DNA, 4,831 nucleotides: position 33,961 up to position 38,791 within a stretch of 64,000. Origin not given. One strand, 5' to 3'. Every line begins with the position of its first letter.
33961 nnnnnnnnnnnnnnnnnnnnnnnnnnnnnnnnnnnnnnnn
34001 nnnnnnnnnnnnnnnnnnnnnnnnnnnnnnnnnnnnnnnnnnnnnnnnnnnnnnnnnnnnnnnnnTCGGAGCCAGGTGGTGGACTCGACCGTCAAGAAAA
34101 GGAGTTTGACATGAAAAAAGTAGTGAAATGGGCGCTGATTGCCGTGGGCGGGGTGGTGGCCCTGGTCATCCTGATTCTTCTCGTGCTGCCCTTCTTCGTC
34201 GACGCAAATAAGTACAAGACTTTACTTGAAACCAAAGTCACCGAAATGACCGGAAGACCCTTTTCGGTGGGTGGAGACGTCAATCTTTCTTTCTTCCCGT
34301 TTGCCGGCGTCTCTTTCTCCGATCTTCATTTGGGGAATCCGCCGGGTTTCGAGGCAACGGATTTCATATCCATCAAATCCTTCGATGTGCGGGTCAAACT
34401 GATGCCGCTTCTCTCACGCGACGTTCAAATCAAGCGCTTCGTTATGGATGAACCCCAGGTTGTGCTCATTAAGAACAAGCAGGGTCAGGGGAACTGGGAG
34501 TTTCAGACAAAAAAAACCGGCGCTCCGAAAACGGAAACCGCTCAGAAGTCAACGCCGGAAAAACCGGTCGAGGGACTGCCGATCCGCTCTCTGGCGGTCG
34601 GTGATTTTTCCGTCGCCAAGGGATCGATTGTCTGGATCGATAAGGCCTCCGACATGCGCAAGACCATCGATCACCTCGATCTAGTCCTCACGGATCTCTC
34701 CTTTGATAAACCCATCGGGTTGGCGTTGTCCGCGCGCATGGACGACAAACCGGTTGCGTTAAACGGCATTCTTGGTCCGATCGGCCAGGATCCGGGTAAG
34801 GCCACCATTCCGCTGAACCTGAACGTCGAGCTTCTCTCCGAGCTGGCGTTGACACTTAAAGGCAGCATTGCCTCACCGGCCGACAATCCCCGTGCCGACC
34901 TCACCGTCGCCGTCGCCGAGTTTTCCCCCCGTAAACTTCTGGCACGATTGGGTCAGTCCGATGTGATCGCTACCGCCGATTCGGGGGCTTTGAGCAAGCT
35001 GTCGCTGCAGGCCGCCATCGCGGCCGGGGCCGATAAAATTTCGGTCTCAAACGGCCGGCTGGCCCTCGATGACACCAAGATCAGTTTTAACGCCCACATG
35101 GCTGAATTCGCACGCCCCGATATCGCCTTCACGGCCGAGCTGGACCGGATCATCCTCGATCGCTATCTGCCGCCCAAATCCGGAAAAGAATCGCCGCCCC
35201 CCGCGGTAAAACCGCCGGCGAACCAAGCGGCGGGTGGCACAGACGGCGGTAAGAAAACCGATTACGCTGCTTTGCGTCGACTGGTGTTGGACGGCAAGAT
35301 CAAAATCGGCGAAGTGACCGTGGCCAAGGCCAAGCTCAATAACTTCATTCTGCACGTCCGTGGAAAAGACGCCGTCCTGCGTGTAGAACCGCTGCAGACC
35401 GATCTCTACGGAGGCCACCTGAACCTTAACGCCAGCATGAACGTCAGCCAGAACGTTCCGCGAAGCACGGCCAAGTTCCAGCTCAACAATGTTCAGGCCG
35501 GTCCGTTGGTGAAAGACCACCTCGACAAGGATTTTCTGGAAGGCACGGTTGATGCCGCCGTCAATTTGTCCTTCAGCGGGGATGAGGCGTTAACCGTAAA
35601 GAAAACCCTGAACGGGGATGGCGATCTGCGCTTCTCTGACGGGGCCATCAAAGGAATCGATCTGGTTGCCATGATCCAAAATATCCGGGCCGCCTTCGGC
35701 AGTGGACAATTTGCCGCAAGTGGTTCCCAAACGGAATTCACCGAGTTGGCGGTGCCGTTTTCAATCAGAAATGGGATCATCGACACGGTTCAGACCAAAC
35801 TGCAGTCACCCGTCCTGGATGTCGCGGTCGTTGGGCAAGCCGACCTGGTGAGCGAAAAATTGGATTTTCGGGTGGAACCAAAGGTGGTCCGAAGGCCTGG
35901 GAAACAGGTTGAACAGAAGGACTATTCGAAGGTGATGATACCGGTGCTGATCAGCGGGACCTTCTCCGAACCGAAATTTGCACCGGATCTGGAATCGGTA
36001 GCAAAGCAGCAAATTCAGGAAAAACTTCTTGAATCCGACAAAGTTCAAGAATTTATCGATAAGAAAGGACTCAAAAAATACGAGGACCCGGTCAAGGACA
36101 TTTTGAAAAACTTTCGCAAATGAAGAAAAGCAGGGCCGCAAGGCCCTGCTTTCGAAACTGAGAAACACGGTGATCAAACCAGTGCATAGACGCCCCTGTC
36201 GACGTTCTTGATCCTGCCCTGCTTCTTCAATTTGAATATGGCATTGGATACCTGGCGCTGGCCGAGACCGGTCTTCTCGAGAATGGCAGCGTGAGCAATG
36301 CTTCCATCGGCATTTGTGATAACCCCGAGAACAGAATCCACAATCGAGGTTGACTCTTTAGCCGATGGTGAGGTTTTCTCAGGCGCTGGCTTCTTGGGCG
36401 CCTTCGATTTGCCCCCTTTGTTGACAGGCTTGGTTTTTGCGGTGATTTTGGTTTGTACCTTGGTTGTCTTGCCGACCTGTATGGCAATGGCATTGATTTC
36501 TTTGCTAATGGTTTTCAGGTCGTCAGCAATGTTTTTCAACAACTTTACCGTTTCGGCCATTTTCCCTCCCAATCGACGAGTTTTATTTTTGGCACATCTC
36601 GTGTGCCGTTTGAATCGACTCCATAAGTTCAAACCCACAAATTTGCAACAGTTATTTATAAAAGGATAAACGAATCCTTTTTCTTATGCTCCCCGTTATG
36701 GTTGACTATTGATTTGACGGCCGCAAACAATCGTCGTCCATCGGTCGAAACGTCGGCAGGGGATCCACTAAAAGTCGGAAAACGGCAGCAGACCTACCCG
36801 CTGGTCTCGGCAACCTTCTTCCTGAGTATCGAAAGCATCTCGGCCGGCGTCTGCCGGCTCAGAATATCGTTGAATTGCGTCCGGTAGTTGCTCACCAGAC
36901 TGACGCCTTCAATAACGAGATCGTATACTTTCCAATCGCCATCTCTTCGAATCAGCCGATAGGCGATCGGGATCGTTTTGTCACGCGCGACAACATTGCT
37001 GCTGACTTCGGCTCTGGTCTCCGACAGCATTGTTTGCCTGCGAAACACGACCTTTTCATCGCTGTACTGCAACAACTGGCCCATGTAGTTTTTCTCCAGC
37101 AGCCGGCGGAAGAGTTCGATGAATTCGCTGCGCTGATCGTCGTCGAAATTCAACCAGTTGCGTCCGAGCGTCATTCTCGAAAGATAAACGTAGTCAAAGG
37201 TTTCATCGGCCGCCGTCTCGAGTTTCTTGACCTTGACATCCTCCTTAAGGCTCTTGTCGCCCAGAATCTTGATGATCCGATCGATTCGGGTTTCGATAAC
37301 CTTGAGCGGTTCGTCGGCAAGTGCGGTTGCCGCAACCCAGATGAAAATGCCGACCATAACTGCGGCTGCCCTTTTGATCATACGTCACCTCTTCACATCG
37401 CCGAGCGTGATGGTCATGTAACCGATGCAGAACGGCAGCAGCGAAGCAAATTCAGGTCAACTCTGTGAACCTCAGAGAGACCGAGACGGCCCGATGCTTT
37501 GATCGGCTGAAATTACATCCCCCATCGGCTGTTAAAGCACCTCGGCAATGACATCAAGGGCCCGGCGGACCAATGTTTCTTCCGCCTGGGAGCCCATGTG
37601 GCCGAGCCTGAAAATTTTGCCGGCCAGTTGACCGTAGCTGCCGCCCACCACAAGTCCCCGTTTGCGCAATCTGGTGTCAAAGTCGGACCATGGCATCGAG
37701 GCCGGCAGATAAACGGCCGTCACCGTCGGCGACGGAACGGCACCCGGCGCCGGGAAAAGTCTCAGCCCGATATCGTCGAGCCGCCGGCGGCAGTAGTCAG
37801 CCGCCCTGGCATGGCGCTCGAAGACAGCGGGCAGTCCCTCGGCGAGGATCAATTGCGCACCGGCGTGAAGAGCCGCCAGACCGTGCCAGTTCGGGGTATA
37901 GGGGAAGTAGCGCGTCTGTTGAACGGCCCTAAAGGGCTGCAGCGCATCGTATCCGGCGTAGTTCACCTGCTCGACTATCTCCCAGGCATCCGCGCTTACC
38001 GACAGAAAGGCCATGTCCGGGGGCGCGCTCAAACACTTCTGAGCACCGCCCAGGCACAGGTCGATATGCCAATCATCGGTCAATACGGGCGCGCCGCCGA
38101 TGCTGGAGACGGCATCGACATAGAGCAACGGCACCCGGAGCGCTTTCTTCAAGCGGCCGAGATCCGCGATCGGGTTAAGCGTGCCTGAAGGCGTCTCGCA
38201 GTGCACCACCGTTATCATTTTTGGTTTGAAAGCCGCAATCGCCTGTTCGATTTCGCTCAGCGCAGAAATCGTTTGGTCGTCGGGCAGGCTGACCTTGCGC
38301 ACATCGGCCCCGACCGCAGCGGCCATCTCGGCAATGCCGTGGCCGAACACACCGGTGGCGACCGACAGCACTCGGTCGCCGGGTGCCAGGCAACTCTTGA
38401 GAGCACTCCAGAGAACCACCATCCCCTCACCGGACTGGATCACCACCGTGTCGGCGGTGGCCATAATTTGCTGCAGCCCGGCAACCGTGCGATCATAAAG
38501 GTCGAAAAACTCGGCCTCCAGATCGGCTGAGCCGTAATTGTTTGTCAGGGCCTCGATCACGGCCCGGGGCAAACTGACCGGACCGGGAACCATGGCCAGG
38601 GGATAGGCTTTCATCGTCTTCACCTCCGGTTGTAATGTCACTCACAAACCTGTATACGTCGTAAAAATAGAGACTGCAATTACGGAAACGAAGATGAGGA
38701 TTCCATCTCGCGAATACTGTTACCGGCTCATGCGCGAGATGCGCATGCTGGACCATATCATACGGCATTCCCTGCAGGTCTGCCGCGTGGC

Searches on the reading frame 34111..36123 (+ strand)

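Call 19: search_protein_families(library=pfam, proteins=[window:34111-36123:+], max_evalue=0.00001)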
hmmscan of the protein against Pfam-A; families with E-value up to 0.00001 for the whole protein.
window:34111-36123:+ (670 aa): 3 families
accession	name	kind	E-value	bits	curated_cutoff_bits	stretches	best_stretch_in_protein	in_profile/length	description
PF05170.20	AsmA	-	3.2e-59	201.7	29.8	2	1-181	1-177/607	AsmA family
PF13116.12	YhdP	-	8e-21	74.2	46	2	344-592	939-1174/1224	YhdP protein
PF05359.17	DUF748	-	1.2e-19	70.3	50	1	2-455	12-373/1037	Domain of Unknown Function (DUF748)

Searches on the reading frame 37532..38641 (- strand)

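Call 20: search_protein_families(library=pfam, proteins=[window:37532-38641:-], max_evalue=0.00001)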
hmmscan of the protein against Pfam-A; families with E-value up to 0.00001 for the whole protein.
window:37532-38641:- (369 aa): 1 family
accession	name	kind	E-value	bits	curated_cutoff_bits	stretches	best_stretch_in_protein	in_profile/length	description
PF00266.25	Aminotran_5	-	4.9e-21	75.5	21.5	1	38-332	34-335/371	Aminotransferase class-V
